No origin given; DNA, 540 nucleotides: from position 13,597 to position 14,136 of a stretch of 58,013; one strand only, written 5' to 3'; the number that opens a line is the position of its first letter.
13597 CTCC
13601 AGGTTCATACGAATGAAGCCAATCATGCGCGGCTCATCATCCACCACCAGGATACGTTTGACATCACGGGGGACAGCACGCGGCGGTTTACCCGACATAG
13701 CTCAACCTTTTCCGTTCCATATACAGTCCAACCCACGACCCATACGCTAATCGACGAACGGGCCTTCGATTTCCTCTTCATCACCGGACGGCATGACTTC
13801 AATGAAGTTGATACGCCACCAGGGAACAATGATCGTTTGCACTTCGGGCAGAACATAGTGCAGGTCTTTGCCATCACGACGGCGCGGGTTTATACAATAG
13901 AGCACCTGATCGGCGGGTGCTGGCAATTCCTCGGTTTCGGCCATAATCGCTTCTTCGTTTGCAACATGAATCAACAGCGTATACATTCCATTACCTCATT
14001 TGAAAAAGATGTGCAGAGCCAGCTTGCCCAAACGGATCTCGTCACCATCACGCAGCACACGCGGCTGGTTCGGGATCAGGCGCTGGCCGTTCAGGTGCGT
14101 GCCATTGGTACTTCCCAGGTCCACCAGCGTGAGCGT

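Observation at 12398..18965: Seven-gene operon joining a kinase/PP2C/vWA triad to FHA, a J domain, a kinase-less OmpR regulator and a CvnD/MglA-type GTPase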

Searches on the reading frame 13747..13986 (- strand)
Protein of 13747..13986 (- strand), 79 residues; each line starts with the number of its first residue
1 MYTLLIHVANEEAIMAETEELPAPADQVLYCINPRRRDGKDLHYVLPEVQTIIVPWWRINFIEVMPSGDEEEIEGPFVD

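Call 3: search_protein_families(library=pfam, proteins=[window:13747-13986:-], max_evalue=0.01)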
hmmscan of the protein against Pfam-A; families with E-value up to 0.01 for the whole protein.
window:13747-13986:- (79 aa): 0 families

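Call 11: find_homologous_proteins(query=window:13747-13986:-)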
Query window:13747-13986:- (79 aa): 98 proteins with E <= 0.001 among 98 candidates.
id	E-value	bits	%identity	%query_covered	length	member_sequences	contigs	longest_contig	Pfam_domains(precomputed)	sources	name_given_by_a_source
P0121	3.7e-47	175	100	100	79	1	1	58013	-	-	-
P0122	4.2e-40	153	82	100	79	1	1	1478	-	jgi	jgi:hypothetical protein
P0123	7.6e-39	149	82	100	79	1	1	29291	-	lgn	-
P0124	2.9e-38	147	80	100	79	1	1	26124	-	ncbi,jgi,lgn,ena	jgi:hypothetical protein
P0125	3.2e-37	144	80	100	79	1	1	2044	-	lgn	-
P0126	3.4e-37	143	80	100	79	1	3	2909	-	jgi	jgi:hypothetical protein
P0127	9.3e-37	142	80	100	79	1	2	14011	-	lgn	-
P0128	2.0e-36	141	80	100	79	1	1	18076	-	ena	-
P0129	4.2e-36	140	78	100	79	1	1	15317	-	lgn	-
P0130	5.9e-36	139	73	100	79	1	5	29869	-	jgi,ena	jgi:hypothetical protein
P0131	7.5e-36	139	78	97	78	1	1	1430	-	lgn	-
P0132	8.5e-36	139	73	100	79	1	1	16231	-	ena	-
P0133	2.0e-35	138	76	100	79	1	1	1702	-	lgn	-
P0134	3.4e-35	137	76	100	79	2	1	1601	-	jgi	jgi:hypothetical protein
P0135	4.1e-35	137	76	100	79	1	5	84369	-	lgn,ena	-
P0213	4.0e-17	79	51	94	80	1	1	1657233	-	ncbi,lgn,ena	-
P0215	1.4e-16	78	55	95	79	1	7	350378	-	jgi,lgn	jgi:hypothetical protein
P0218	7.3e-14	69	49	96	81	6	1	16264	-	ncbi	-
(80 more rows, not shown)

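Call 13: find_encoding_contigs(protein=P0213, flank=10000, max_places=2)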
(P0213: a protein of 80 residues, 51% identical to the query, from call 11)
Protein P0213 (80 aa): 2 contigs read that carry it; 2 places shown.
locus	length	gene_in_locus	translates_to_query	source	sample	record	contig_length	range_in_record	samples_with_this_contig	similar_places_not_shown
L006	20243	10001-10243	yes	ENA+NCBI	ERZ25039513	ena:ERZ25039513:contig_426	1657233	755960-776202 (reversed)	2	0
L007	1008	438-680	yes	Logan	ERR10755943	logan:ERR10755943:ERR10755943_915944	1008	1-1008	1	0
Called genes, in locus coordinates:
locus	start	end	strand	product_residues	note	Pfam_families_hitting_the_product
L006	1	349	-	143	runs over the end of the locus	PF00005:ABC_tran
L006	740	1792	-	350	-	PF12974:Phosphonate-bd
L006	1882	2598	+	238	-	PF14014:DUF4230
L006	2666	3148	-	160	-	PF21948:LplA-B_cat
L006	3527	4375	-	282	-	-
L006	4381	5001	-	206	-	PF00149:Metallophos, PF12850:Metallophos_2 (weak), PF14582:Metallophos_3 (weak)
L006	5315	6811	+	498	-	PF00069:Pkinase, PF01636:APH (faint), PF07714:PK_Tyr_Ser-Thr, PF03109:ABC1, PF01011:PQQ (faint), PF13570:Beta-prop_ACSF4, PF13360:PQQ_2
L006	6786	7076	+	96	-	-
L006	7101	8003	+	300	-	PF00481:PP2C, PF13672:PP2C_2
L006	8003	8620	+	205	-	PF00226:DnaJ, PF00092:VWA (weak), PF13519:VWA_2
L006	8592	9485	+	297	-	PF13768:VWA_3 (weak)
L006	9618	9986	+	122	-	PF16697:Yop-YscD_cpl (weak), PF00498:FHA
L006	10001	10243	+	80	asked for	-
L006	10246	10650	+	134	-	PF00072:Response_reg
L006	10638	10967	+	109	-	PF00486:Trans_reg_C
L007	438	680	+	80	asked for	-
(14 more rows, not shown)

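Call 14: find_encoding_contigs(protein=P0218, flank=10000, max_places=2)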
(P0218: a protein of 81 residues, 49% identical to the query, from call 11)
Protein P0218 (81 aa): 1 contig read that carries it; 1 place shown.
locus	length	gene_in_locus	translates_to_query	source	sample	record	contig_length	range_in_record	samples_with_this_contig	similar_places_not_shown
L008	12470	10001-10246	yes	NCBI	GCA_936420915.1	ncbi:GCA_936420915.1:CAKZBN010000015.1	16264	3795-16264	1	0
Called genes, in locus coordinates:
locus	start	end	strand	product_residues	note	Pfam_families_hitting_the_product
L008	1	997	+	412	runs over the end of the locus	PF00109:ketoacyl-synt, PF02801:Ketoacyl-synt_C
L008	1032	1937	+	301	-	PF08867:FRG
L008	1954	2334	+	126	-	PF13489:Methyltransf_23 (weak), PF13847:Methyltransf_31, PF08241:Methyltransf_11 (faint), PF08242:Methyltransf_12 (weak), PF13649:Methyltransf_25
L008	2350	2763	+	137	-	-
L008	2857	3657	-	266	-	-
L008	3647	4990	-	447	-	PF07690:MFS_1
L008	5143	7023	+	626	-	PF00069:Pkinase, PF07714:PK_Tyr_Ser-Thr, PF03109:ABC1, PF13570:Beta-prop_ACSF4, PF13360:PQQ_2, PF13570:Beta-prop_ACSF4, PF13360:PQQ_2, PF13570:Beta-prop_ACSF4, +10 more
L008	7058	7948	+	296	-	PF00481:PP2C, PF13672:PP2C_2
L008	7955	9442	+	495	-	PF00226:DnaJ, PF00092:VWA, PF13768:VWA_3, PF13519:VWA_2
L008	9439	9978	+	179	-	PF13248:Zn_ribbon_3 (weak), PF00498:FHA, PF16697:Yop-YscD_cpl (weak)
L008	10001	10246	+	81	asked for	-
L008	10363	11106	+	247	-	PF00072:Response_reg, PF00486:Trans_reg_C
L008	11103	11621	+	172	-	PF00009:GTP_EFTU, PF00025:Arf, PF00071:Ras, PF01926:MMR_HSR1 (weak), PF08477:Roc, PF09439:SRPRB, PF03029:ATP_bind_1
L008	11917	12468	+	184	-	?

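Call 15: find_encoding_contigs(protein=P0215, flank=10000, max_places=2)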
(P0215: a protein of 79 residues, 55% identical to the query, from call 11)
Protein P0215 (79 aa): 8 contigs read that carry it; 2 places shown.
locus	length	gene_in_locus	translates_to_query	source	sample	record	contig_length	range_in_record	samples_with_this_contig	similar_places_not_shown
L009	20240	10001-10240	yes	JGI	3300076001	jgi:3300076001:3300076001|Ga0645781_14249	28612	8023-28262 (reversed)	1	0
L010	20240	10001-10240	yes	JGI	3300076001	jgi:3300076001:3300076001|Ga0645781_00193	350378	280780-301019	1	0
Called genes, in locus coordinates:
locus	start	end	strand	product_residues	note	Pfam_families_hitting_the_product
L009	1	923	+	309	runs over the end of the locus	PF02775:TPP_enzyme_C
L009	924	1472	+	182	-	PF01558:POR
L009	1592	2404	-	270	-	PF21948:LplA-B_cat, PF03099:BPL_LplA_LipB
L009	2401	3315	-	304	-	PF00701:DHDPS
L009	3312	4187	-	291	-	PF13224:DUF4032 (faint)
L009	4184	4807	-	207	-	PF00149:Metallophos, PF14582:Metallophos_3 (faint)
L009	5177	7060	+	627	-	PF00069:Pkinase, PF07714:PK_Tyr_Ser-Thr, PF03109:ABC1, PF13360:PQQ_2, PF13570:Beta-prop_ACSF4, PF13570:Beta-prop_ACSF4, PF13360:PQQ_2, PF13570:Beta-prop_ACSF4, +4 more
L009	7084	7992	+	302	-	PF00481:PP2C, PF13672:PP2C_2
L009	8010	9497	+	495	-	PF00226:DnaJ, PF00092:VWA, PF13519:VWA_2, PF13768:VWA_3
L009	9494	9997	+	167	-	PF16697:Yop-YscD_cpl (weak), PF00498:FHA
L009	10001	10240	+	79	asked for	-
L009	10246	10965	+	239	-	PF00072:Response_reg, PF00486:Trans_reg_C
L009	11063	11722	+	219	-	PF00072:Response_reg, PF08281:Sigma70_r4_2 (weak), PF00196:GerE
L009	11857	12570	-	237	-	PF01261:AP_endonuc_2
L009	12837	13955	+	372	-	PF12323:HTH_OrfB_IS605, PF01385:OrfB_IS605, PF07282:Cas12f1-like_TNB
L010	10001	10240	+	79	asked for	-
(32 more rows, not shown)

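Call 17: find_related_loci(query=A1, collection=genome_contigs, flank=10000)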
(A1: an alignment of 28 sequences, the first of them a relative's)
Query A1 (79 aa) in genome_contigs; peptide patterns used: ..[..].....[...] (x = any residue, [..] = any of these).
480 stretches matched a pattern; 415 encode a relative of the query (tblastn E <= 1e-3); the best 80 are kept; 80 distinct loci.
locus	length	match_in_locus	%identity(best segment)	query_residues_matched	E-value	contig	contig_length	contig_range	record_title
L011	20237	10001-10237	73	1-79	2e-38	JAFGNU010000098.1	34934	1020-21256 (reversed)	MAG: Anaerolineae bacterium isolate Zod_Metabat.568 k87_13192911, whole genome shotgun sequence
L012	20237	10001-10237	73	1-79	2e-38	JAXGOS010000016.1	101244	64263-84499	MAG: Aggregatilineaceae bacterium isolate AnMBR.bin285 bin285_16, whole genome shotgun sequence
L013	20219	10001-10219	79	1-73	2e-38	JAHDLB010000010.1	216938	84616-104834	MAG: Anaerolineae bacterium isolate LM3-B4.2 k141_50536, whole genome shotgun sequence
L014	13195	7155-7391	73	1-79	4e-38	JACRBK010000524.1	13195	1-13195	MAG: Chloroflexi bacterium isolate NC_groundwater_1618_Pr3_B-0.1um_56_17 SR-2_scaffold_141_2265710, whole genome shotgun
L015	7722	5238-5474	67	1-79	1e-37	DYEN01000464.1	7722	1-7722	MAG TPA_asm: Anaerolinea sp. isolate Tomsk_5_66_7 Tomsk_k141_64742, whole genome shotgun sequence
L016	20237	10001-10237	71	1-79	5e-37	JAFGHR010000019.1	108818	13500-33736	MAG: Anaerolineae bacterium isolate Zod_Metabat.151 k87_2958709, whole genome shotgun sequence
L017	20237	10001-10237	73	1-79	7e-37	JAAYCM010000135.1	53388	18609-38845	MAG: Chloroflexota bacterium isolate AS06rmzACSIP_45 537095_AS06, whole genome shotgun sequence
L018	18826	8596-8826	70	1-77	4e-36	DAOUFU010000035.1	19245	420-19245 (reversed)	MAG TPA_asm: Anaerolineae bacterium isolate R24_102 k131_1193119, whole genome shotgun sequence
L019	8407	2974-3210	71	1-79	2e-36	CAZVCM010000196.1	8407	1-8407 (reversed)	MAG TPA_asm: uncultured Thermoflexus sp. isolate SRP187154_co1_370 genome assembly, contig: NODE_12478_length_8407_cov_4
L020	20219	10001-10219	73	1-73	9e-36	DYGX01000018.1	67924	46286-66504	MAG TPA_asm: Thermoflexus sp. isolate BE2012_2_66_22 Afr_mines_BE2012_235_length_67924_cov_7_868335, whole genome shotgu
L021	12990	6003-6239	70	1-79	1e-35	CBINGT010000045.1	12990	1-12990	MAG TPA_asm: uncultured Anaerolineae bacterium isolate SRR16817034_concoct_75 genome assembly, contig: ERZ27393559.1354,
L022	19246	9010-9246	68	1-79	7e-35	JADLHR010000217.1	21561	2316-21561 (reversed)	MAG: Anaerolineae bacterium isolate SJ484 c_000000301285, whole genome shotgun sequence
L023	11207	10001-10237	70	1-79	7e-35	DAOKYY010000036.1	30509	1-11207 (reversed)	MAG TPA_asm: Aggregatilineaceae bacterium isolate AMR_MDS_0036 NODE_789_length_30509_cov_14.817462, whole genome shotgun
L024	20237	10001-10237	68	1-79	1e-34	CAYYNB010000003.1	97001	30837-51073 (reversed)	MAG TPA_asm: uncultured Anaerolineaceae bacterium isolate SRP167436_co1_209 genome assembly, contig: NODE_193_length_970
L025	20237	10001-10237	71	1-79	2e-34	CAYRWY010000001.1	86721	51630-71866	MAG TPA_asm: uncultured Anaerolineaceae bacterium isolate binchicken_co20_393 genome assembly, contig: NODE_722_length_8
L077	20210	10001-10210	53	4-73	5e-24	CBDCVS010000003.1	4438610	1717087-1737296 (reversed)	MAG: Candidatus Promineifilaceae bacterium isolate 0f3264e9-d07a-4064-bd01-bd2e928dc920 genome assembly, contig: contig_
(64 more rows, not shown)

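Call 21: search_protein_families(library=ncbifam, proteins=[window:13747-13986:-], max_evalue=0.001)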
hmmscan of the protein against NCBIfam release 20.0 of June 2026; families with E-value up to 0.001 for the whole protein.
window:13747-13986:- (79 aa): 0 families

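Call 22: search_protein_families(library=padloc, proteins=[window:13747-13986:-], max_evalue=0.001)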
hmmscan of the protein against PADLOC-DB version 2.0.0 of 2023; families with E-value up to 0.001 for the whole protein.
window:13747-13986:- (79 aa): 0 families

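Call 23: predict_structure(alignment_id=A1)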
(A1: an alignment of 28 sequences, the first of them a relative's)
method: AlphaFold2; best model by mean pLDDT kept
length: 79 residues; sequences in the alignment: 28
mean_pLDDT: 88.0   pTM: 0.71
mean pLDDT of the five models: 88.0, 87.8, 87.7, 85.9, 85.5
residues with pLDDT >= 90: 60; 70-90: 7; 50-70: 12; < 50: 0
segments of 3 or more residues with pLDDT < 50: none
pLDDT, mean of each block of 10 residues (from residue 1): 94 94 94 94 92 96 80 56
secondary structure, 60 per line:
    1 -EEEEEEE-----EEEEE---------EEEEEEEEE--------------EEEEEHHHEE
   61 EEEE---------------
elements in order: E2-8 E14-18 E28-36 E51-55 E59-64

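Call 27: fold_search(model_id=the predicted structure, library=pdb)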
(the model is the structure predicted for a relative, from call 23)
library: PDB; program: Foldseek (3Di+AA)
matches with E <= 10: 632; with E <= 0.001: 0
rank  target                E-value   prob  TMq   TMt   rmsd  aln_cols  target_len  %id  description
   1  6am0_D                1.3e-02  1.00  0.57  0.68   2.6        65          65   12  Crystal structure of K. lactis Edc1-Dcp1-Dcp2-Edc3 decapping complex with synthetic cap substrate analog (released 2018-03-21)
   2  4m7a_B                5.2e-02  1.00  0.58  0.52   2.6        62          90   16  Crystal structure of Lsm2-8 complex bound to the 3' end sequence of U6 snRNA (released 2013-11-13)
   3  8h6e_6a               7.8e-02  1.00  0.59  0.54   3.1        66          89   11  Cryo-EM structure of human exon-defined spliceosome in the late pre-B state. (released 2024-05-01)
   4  4m75_I                8.3e-02  1.00  0.56  0.52   3.5        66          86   15  Crystal structure of Lsm1-7 complex (released 2013-10-23)
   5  4m78_B                9.8e-02  1.00  0.56  0.51   2.4        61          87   13  Crystal structure of Lsm2-8 complex, space group P21 (released 2013-11-13)
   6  5o9z_l                9.8e-02  0.99  0.50  0.55   4.0        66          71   14  Cryo-EM structure of a pre-catalytic human spliceosome primed for activation (B complex) (released 2017-08-16)
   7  4m75_G                1.0e-01  1.00  0.51  0.50   3.7        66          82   18  Crystal structure of Lsm1-7 complex (released 2013-10-23)
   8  3jb9_Z                1.0e-01  0.99  0.53  0.53   3.6        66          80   14  Cryo-EM structure of the yeast spliceosome at 3.6 angstrom resolution (released 2015-09-23)
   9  4m7a_H                1.1e-01  1.00  0.58  0.72   2.2        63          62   13  Crystal structure of Lsm2-8 complex bound to the 3' end sequence of U6 snRNA (released 2013-11-13)
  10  4m78_I                1.1e-01  1.00  0.54  0.50   2.6        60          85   13  Crystal structure of Lsm2-8 complex, space group P21 (released 2013-11-13)
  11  3jcm_c                1.2e-01  1.00  0.59  0.52   2.9        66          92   15  Cryo-EM structure of the spliceosomal U4/U6.U5 tri-snRNP (released 2016-02-24)
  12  4c92_B                1.2e-01  1.00  0.56  0.43   2.6        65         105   15  Crystal structure of the yeast Lsm1-7 complex (released 2013-10-16)
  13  4m7d_B                1.2e-01  1.00  0.58  0.51   2.8        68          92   18  Crystal structure of Lsm2-8 complex bound to the RNA fragment CGUUU (released 2013-11-13)
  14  4m7a_I                1.2e-01  1.00  0.56  0.51   2.7        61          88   13  Crystal structure of Lsm2-8 complex bound to the 3' end sequence of U6 snRNA (released 2013-11-13)
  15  5gan_8                1.3e-01  1.00  0.60  0.72   2.3        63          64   13  The overall structure of the yeast spliceosomal U4/U6.U5 tri-snRNP at 3.7 Angstrom (released 2016-01-27)
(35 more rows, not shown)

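Call 47: search_protein_representatives(alignment_id=A1)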
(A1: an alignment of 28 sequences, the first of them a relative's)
Query: 28 sequences, 79 profile positions. Proteins with E-value up to 0.001 (for the whole library): 285; up to 1e-10: 100; up to 1e-30: 1. The best 150 are listed.
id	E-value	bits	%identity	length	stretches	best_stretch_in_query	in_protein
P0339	4.4e-33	129.3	-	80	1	1-79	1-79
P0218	1.3e-29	118.2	-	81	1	1-79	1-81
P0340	1.7e-28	114.6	-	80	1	2-79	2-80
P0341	2.3e-28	114.1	-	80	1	3-79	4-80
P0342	5.3e-28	113.0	-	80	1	1-79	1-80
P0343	5.6e-27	109.7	-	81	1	1-79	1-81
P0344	7.1e-27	109.4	-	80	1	3-79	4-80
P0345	9.7e-27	108.9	-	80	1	1-79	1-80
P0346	1.9e-26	108.0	-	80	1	1-79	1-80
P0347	6.6e-26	106.3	-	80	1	1-60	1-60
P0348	1.5e-24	101.9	-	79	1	3-79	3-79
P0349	1.5e-23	98.7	-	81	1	1-79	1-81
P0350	5.3e-23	97.0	-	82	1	1-79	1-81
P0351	6.0e-23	96.8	-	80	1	2-78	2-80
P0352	1.5e-22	95.5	-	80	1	1-79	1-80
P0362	3.1e-20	88.1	-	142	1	2-69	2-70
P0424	1.7e-12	63.3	-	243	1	3-50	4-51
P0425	2.2e-12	62.9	-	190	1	2-49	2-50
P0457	1.8e-09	53.6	-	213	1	19-79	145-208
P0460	2.6e-09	53.1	-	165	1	1-58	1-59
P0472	1.3e-08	50.9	-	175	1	3-71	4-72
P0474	1.4e-08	50.7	-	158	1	3-71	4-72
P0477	1.9e-08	50.3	-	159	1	2-65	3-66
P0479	2.3e-08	50.1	-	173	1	4-71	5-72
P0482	2.5e-08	49.9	-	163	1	3-64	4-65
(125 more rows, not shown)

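Call 48: search_protein_families(library=pfam, proteins=[P0472, P0474, P0477, P0479, P0482, P0362, P0460, P0424, P0425, P0457], max_evalue=0.01)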
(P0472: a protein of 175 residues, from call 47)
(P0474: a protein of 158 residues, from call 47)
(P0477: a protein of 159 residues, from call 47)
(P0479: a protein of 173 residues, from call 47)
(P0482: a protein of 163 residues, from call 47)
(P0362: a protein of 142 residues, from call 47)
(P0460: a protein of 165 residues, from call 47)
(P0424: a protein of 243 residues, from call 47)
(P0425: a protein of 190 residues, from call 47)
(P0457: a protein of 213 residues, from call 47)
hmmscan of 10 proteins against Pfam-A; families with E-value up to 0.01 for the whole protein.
P0472 (175 aa): 0 families

P0474 (158 aa): 0 families

P0477 (159 aa): 0 families

P0479 (173 aa): 0 families

P0482 (163 aa): 0 families

P0362 (142 aa): 0 families

P0460 (165 aa): 0 families

P0424 (243 aa): 2 families
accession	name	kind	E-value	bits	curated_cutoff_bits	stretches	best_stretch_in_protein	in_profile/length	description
PF00005.33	ABC_tran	-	4.3e-18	66.7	25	1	89-192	46-136/137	ABC transporter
PF02463.25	SMC_N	-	0.0072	16.2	40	1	126-239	135-213/220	RecF/RecN/SMC N terminal domain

P0425 (190 aa): 3 families
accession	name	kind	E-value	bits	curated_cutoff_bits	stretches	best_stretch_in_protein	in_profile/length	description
PF14522.11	Cytochrome_C7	-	5.9e-05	23.3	24.8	1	84-125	11-54/67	Cytochrome c7 and related cytochrome c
PF13435.11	Cytochrome_C554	-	0.0044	18.4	20.8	0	67-94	57-84/84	Cytochrome c554 and c-prime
PF14537.11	Cytochrom_c3_2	-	0.0052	17.7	25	1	79-123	19-68/79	Cytochrome c3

P0457 (213 aa): 3 families
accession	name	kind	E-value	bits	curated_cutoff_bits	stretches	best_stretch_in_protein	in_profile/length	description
PF13570.13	Beta-prop_ACSF4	-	2.8e-27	96.4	133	2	1-75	148-221/329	Beta-alanine-activating enzyme, beta-propeller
PF13360.13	PQQ_2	-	8.5e-24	84.9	27.6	2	1-101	36-146/233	Outer membrane protein assembly factor BamB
PF01011.28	PQQ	-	8.8e-05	21.8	26.7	0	20-74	528-584/595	Glucose/ethanol/alcohol dehydrogenase, beta-propeller domain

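Call 77: find_related_loci(query=A3, collection=metagenome_contigs, flank=8000)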
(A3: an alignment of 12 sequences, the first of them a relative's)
Query A3 (175 aa) in metagenome_contigs; peptide patterns used: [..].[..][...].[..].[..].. (x = any residue, [..] = any of these).
336 stretches matched a pattern; 184 encode a relative of the query (tblastn E <= 1e-3); the best 80 are kept; 80 distinct loci.
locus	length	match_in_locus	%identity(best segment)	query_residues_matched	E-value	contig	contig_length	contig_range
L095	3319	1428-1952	100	1-175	4e-117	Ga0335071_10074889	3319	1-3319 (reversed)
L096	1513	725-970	67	1-82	4e-34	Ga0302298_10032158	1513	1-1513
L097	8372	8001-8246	67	1-82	1e-33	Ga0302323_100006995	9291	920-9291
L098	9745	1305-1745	39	1-174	2e-32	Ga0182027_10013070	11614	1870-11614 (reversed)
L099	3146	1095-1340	66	1-82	2e-32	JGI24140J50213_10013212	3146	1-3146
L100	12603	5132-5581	44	1-174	8e-32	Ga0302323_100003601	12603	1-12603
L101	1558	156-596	39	1-174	8e-32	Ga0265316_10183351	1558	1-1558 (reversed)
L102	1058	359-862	44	1-175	3e-32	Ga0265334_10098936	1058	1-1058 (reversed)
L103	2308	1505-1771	57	1-85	3e-31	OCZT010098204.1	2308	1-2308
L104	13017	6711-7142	42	1-175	1e-30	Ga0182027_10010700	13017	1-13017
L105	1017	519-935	41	1-174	2e-31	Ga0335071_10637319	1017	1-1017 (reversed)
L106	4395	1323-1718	39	1-174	5e-30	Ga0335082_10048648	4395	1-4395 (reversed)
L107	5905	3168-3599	42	1-174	7e-30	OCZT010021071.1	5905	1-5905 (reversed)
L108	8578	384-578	71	1-65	1e-29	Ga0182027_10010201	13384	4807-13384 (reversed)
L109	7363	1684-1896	62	1-71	1e-29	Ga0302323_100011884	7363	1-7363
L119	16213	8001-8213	61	1-71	3e-28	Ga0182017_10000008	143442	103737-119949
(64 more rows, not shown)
